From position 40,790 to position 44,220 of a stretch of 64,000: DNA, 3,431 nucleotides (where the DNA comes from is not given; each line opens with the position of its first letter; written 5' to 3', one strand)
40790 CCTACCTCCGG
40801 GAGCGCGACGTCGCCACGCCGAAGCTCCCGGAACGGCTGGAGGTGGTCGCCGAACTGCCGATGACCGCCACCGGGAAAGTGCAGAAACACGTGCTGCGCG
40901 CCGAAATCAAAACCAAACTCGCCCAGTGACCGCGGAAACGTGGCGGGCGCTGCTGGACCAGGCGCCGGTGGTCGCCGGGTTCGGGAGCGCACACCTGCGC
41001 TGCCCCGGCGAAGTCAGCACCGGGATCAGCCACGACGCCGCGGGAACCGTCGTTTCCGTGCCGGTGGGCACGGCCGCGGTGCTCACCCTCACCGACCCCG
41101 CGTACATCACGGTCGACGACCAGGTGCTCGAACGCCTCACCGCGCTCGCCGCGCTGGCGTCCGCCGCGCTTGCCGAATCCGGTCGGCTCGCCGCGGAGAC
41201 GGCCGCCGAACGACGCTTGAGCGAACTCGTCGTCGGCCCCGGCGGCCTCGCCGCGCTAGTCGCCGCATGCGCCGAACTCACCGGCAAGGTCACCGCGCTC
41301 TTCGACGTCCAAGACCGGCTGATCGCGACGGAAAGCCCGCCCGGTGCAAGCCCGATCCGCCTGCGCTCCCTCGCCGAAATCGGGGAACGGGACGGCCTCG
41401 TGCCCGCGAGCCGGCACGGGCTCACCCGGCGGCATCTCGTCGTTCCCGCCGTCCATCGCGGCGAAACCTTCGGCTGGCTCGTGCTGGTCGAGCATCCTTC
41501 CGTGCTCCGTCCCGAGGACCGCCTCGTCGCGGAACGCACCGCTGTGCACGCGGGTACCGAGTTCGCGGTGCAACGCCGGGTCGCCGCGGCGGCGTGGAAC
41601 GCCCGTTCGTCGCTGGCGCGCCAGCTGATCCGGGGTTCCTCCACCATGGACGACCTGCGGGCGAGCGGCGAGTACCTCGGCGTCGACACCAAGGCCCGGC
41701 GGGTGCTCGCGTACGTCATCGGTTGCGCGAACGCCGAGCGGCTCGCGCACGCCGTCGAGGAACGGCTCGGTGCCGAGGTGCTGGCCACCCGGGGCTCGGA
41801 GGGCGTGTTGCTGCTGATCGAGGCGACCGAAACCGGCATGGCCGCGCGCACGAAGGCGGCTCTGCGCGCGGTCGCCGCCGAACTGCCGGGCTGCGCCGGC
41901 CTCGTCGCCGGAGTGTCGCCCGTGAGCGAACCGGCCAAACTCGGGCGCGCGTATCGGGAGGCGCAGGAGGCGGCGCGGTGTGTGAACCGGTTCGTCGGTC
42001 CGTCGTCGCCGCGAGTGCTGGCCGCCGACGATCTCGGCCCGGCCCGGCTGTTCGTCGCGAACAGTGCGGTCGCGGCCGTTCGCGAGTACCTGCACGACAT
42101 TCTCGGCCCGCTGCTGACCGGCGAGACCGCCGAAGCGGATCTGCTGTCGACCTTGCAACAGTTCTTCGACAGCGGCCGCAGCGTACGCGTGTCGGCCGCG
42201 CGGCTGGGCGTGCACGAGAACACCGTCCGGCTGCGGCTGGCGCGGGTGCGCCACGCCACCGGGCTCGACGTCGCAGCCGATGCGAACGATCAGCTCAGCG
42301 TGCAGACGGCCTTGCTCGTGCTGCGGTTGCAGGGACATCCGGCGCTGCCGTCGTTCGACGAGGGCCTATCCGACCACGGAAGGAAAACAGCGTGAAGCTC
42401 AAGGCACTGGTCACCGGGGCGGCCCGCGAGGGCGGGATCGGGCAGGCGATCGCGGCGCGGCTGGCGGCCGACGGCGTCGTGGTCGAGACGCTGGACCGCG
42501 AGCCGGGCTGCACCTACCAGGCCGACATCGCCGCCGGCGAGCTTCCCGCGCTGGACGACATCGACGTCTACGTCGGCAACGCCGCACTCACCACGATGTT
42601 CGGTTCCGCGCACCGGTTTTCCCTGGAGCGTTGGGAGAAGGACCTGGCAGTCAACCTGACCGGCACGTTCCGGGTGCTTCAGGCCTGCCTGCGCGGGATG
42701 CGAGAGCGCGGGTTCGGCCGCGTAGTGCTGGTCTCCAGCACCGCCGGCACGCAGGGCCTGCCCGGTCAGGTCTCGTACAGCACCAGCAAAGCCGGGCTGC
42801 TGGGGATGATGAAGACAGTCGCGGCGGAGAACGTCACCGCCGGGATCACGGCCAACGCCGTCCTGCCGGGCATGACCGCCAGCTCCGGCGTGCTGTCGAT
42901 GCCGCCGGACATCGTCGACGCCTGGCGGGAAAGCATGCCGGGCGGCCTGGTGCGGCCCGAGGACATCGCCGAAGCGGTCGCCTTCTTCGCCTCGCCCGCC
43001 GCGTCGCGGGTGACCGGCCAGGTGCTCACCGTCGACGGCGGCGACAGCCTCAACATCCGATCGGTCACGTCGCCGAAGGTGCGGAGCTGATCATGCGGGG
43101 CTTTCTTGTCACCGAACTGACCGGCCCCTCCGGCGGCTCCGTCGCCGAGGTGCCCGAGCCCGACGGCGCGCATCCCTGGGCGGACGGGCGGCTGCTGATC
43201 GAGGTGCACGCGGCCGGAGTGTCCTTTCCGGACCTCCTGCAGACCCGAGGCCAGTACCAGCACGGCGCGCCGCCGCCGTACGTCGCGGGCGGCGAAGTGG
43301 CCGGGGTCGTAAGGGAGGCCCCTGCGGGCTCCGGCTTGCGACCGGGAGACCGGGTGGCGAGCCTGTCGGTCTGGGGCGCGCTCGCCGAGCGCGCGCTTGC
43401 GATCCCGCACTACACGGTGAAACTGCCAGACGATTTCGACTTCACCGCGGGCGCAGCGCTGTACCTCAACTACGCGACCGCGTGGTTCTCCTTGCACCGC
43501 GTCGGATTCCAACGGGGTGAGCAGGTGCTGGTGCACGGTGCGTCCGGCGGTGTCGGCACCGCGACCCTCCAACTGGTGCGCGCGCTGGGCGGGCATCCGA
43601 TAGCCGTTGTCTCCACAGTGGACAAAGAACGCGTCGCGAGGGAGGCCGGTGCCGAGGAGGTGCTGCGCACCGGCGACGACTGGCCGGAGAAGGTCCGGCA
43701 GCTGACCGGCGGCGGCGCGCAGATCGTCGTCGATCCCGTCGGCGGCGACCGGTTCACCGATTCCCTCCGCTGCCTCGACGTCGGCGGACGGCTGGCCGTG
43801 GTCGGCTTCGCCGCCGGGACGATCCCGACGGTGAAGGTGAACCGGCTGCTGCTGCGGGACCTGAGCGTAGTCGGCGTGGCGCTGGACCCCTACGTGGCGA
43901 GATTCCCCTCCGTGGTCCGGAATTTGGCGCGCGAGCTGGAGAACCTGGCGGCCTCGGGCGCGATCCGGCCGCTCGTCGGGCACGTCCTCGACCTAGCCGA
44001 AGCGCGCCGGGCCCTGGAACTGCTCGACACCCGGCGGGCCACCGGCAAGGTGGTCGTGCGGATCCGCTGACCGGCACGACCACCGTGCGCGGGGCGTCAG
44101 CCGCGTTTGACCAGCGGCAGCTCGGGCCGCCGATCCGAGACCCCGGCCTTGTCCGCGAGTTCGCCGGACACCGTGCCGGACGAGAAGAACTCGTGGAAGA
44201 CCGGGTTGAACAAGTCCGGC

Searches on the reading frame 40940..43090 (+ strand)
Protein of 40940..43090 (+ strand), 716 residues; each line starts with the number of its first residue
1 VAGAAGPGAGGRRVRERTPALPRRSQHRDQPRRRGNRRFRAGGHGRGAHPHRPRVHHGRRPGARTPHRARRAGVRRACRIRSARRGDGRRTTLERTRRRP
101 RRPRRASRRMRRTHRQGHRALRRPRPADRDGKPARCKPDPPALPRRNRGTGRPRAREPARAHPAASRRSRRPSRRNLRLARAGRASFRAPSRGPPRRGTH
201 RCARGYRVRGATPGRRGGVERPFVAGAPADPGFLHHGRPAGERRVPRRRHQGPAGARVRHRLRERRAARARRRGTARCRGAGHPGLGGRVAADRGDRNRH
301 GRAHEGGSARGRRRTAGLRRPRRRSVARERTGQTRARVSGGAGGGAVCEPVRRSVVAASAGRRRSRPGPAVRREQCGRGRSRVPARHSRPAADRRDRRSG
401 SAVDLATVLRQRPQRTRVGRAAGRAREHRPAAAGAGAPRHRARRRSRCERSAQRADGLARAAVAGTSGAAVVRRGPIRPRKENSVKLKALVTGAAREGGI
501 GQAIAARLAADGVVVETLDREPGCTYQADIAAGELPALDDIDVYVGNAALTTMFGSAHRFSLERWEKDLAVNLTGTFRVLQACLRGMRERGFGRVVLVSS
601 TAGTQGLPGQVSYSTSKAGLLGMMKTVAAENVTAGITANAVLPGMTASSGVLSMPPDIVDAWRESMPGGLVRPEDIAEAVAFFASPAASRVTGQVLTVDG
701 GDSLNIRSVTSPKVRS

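Call 5: search_protein_families(library=pfam, proteins=[window:40940-43090:+])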
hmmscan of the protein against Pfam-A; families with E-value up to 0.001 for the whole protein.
window:40940-43090:+ (716 aa): 3 families
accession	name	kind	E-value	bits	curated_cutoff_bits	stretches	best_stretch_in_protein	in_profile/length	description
PF13561.12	adh_short_C2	-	2e-38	132.8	27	1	538-701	69-234/236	Enoyl-(Acyl carrier protein) reductase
PF00106.31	adh_short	-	3.3e-30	105.5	26.6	1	538-648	75-184/195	short chain dehydrogenase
PF01370.27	Epimerase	-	0.00075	19.4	20.9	0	489-602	1-117/240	NAD dependent epimerase/dehydratase family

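Call 6: search_protein_families(library=ncbifam, proteins=[window:40940-43090:+])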
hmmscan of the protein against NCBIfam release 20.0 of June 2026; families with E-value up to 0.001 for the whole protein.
window:40940-43090:+ (716 aa): 192 families (the best 25 are shown)
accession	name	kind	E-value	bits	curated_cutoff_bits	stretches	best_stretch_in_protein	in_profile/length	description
NF009466.0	PRK12826.1-2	subfamily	4.5e-44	150.8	222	1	538-703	79-245/248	3-oxoacyl-ACP reductase FabG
NF009464.0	PRK12824.1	subfamily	1.1e-41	143.1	269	1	539-702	79-242/245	3-oxoacyl-ACP reductase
TIGR01830.1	3oxo_ACP_reduc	equivalog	1.3e-41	142.9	297.75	1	538-701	74-237/239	3-oxoacyl-[acyl-carrier-protein] reductase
TIGR01829.1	AcAcCoA_reduct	subfamily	4.7e-41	141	302.1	1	538-702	76-240/242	acetoacetyl-CoA reductase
NF004198.0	PRK05653.1-3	equivalog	5.9e-40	137.3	296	1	540-702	84-246/248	3-oxoacyl-ACP reductase FabG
NF009468.0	PRK12826.1-4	equivalog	1.4e-35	123.2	318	1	538-704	82-249/256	SDR family oxidoreductase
NF004197.0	PRK05653.1-1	equivalog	1.1e-34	120.2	332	1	539-701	83-245/249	3-oxoacyl-ACP reductase FabG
NF005559.1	PRK07231.1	subfamily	3.2e-34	118.5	215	1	539-702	79-247/249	glucose 1-dehydrogenase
NF047923.1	pyridox_DH_SDR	equivalog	3.7e-34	118.3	325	1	539-701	76-239/243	pyridoxal 4-dehydrogenase, SDR-type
NF004202.0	PRK05653.2-2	equivalog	8e-34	117.4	333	1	538-704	82-249/259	3-oxoacyl-ACP reductase FabG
NF040605.2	mycolic_FabG1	exception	1.7e-33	116.4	420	1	489-702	4-229/233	3-oxoacyl-ACP reductase FabG1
TIGR03971.1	SDR_subfam_1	subfamily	1.7e-33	116.1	300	1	538-703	90-269/271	mycofactocin-coupled SDR family oxidoreductase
TIGR01963.1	PHB_DH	subfamily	6.1e-33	114.1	307.05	2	538-645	76-182/255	3-hydroxybutyrate dehydrogenase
NF004199.0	PRK05653.1-4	equivalog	2.9e-32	112.2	301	1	540-701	83-244/247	3-oxoacyl-ACP reductase FabG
NF005309.0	PRK06841.1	subfamily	6.2e-32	111.1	286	1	538-703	87-253/255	GolD/DthD family dehydrogenase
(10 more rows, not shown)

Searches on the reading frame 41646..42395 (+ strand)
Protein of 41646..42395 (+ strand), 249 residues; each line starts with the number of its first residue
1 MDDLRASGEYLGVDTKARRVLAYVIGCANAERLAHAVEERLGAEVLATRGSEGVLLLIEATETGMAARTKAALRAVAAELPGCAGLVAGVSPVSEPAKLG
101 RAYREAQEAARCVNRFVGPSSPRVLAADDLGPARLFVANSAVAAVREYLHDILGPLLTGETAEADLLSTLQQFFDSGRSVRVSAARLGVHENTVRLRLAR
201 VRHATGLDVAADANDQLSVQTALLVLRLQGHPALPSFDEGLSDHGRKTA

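Call 39: search_protein_families(library=pfam, proteins=[window:41646-42395:+])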
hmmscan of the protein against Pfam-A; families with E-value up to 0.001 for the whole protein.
window:41646-42395:+ (249 aa): 2 families
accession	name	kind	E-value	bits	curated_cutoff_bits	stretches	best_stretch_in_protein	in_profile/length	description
PF13556.12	HTH_30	-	3.2e-14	52.9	27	1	166-224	1-58/59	PucR C-terminal helix-turn-helix domain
PF17853.6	GGDEF_2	-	6.9e-10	39.6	24.5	1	3-111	7-115/116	GGDEF-like domain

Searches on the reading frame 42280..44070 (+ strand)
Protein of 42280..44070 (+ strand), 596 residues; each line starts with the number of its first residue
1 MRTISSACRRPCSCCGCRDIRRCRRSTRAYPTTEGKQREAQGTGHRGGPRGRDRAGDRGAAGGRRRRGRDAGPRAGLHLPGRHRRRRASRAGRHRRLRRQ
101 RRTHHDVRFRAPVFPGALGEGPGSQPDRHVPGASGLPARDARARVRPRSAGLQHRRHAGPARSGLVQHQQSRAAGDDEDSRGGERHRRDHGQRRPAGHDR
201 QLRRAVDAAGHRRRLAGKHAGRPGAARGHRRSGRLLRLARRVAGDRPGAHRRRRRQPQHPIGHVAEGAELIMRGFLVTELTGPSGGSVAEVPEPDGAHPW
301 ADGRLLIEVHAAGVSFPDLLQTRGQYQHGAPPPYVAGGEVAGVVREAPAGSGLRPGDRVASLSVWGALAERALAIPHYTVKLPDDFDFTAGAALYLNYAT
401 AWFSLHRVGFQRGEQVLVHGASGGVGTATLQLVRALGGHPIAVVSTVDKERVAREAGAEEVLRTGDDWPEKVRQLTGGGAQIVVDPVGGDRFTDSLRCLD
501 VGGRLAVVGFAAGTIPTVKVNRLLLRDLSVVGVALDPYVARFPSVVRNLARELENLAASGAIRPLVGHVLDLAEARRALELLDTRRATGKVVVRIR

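Call 39: search_protein_families(library=pfam, proteins=[window:42280-44070:+])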
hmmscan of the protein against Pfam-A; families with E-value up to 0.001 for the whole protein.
window:42280-44070:+ (596 aa): 3 families
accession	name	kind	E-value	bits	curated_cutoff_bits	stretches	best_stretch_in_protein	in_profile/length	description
PF00107.32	ADH_zinc_N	-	1.6e-24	86.7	31.8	1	424-549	1-127/129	Zinc-binding dehydrogenase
PF13602.12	ADH_zinc_N_2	-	2.8e-17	64.3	27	1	457-593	2-134/134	Zinc-binding dehydrogenase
PF08240.17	ADH_N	-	3.4e-10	40.5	23.5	1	302-383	2-103/104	Alcohol dehydrogenase GroES-like domain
